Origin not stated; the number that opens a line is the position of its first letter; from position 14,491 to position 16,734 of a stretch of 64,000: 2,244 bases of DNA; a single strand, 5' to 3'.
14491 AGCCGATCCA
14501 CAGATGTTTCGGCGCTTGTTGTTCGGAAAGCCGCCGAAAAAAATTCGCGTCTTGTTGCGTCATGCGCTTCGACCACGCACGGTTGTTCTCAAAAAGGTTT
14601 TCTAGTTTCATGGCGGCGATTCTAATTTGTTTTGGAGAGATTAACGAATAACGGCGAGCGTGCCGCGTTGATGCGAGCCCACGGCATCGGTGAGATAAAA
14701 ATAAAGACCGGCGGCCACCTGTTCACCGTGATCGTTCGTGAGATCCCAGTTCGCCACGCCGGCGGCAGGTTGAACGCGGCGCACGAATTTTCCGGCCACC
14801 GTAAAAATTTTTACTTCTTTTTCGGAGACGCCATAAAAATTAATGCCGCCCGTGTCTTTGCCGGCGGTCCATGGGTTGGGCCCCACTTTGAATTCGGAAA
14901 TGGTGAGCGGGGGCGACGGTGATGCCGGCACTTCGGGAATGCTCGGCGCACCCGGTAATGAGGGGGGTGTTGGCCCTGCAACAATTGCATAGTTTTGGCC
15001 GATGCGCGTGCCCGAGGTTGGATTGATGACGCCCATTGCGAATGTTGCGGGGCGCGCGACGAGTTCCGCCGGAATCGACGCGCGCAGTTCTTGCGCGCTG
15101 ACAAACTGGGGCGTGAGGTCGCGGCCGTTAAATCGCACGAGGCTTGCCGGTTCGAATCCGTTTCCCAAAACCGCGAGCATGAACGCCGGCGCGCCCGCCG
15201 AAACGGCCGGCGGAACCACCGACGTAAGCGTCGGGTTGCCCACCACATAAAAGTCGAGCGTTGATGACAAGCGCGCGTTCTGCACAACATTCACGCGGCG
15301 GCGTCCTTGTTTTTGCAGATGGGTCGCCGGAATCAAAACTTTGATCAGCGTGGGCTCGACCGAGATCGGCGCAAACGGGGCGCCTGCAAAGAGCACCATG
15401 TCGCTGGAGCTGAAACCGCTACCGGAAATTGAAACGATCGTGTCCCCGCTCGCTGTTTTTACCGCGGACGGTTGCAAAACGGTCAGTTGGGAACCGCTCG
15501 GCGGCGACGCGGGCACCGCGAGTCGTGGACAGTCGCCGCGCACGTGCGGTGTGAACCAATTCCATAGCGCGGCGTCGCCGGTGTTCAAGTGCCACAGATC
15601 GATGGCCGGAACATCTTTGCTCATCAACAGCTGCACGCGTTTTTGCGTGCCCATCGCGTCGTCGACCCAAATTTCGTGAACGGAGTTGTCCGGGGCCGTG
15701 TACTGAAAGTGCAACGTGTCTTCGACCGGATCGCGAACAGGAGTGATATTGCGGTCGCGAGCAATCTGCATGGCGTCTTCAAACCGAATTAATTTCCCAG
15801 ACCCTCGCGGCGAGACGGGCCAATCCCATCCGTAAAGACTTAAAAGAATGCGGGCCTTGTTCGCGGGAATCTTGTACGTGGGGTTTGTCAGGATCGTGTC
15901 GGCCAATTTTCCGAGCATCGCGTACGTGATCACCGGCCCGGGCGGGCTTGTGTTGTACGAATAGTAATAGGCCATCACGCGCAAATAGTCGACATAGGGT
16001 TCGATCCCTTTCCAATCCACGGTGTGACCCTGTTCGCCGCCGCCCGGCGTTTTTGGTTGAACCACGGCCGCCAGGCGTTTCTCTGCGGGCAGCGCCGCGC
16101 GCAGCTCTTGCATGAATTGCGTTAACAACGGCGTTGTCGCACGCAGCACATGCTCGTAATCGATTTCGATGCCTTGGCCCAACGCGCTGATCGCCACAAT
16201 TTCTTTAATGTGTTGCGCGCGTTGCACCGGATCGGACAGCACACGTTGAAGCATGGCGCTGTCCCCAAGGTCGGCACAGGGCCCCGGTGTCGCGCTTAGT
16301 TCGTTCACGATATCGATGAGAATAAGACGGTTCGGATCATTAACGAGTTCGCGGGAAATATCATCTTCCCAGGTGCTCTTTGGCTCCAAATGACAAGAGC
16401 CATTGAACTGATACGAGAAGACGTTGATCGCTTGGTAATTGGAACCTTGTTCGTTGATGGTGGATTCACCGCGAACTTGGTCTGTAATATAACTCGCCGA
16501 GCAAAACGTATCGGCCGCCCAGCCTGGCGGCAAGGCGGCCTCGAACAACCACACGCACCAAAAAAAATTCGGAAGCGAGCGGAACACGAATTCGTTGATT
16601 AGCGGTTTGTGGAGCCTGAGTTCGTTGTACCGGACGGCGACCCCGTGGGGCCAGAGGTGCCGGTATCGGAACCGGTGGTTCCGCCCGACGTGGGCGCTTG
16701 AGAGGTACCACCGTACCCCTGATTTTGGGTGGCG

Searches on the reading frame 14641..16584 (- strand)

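Call 78: search_protein_families(library=pfam, proteins=[window:14641-16584:-], max_evalue=0.00001)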
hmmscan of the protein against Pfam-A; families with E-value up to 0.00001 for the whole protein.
window:14641-16584:- (647 aa): 2 families
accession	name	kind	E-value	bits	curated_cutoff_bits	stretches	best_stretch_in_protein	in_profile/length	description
PF01833.30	TIG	-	2.1e-11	44.1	20.9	1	377-445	12-82/84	IPT/TIG domain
PF00704.34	Glyco_hydro_18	-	4.7e-08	33.5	29.6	1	111-270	79-247/317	Glycosyl hydrolases family 18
